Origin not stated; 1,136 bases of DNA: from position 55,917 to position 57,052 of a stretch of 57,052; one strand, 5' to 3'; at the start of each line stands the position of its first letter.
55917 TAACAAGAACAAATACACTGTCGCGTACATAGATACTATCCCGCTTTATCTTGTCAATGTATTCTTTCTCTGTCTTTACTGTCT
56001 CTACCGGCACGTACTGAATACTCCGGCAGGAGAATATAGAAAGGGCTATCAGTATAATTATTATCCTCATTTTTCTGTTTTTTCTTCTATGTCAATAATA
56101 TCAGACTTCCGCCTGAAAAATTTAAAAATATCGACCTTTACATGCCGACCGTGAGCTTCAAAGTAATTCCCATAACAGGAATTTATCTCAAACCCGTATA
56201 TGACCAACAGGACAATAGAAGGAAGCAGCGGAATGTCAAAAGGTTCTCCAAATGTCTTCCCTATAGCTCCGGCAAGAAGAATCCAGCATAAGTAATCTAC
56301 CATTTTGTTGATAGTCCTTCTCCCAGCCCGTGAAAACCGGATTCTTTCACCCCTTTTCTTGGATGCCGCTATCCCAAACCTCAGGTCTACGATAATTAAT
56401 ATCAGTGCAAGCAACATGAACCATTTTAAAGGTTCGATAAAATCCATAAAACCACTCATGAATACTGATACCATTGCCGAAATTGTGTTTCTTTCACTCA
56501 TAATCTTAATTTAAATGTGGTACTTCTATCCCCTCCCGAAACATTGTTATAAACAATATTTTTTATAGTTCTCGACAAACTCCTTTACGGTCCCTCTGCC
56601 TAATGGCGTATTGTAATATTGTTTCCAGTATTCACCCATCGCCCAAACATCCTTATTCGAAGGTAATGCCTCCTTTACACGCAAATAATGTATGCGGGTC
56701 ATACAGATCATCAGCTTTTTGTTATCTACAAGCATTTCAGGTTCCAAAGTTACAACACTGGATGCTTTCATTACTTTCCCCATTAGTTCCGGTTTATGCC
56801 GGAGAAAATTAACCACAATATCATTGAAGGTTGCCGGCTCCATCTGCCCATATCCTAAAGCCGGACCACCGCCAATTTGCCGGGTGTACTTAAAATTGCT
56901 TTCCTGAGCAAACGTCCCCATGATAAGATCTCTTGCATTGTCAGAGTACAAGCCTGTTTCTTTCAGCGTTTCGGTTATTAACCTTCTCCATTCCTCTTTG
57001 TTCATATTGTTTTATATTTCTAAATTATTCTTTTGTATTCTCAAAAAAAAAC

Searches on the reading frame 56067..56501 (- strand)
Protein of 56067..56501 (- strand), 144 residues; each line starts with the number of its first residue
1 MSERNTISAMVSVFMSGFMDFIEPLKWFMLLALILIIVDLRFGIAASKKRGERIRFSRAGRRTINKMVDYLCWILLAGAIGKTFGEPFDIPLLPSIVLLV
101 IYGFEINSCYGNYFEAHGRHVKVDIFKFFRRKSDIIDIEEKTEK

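Call 82: search_protein_families(library=pfam, proteins=[window:56067-56501:-], max_evalue=0.001)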
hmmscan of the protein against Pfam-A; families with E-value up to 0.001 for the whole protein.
window:56067-56501:- (144 aa): 1 family
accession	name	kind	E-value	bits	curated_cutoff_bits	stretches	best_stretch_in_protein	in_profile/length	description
PF05105.17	Phage_holin_4_1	-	1.5e-05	25.5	22.2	1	21-113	6-96/116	Bacteriophage holin family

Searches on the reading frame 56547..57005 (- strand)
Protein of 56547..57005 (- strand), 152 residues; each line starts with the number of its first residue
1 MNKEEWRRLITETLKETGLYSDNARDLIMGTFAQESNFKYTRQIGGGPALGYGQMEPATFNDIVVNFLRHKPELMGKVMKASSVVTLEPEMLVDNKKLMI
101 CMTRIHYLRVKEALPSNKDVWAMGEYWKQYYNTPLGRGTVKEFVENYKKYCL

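Call 82: search_protein_families(library=pfam, proteins=[window:56547-57005:-], max_evalue=0.001)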
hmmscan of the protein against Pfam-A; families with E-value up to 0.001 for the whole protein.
window:56547-57005:- (152 aa): 1 family
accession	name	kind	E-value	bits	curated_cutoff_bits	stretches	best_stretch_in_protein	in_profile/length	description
PF18013.6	Phage_lysozyme2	-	7.8e-05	23.3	28.2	1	27-136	22-121/140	Phage tail lysozyme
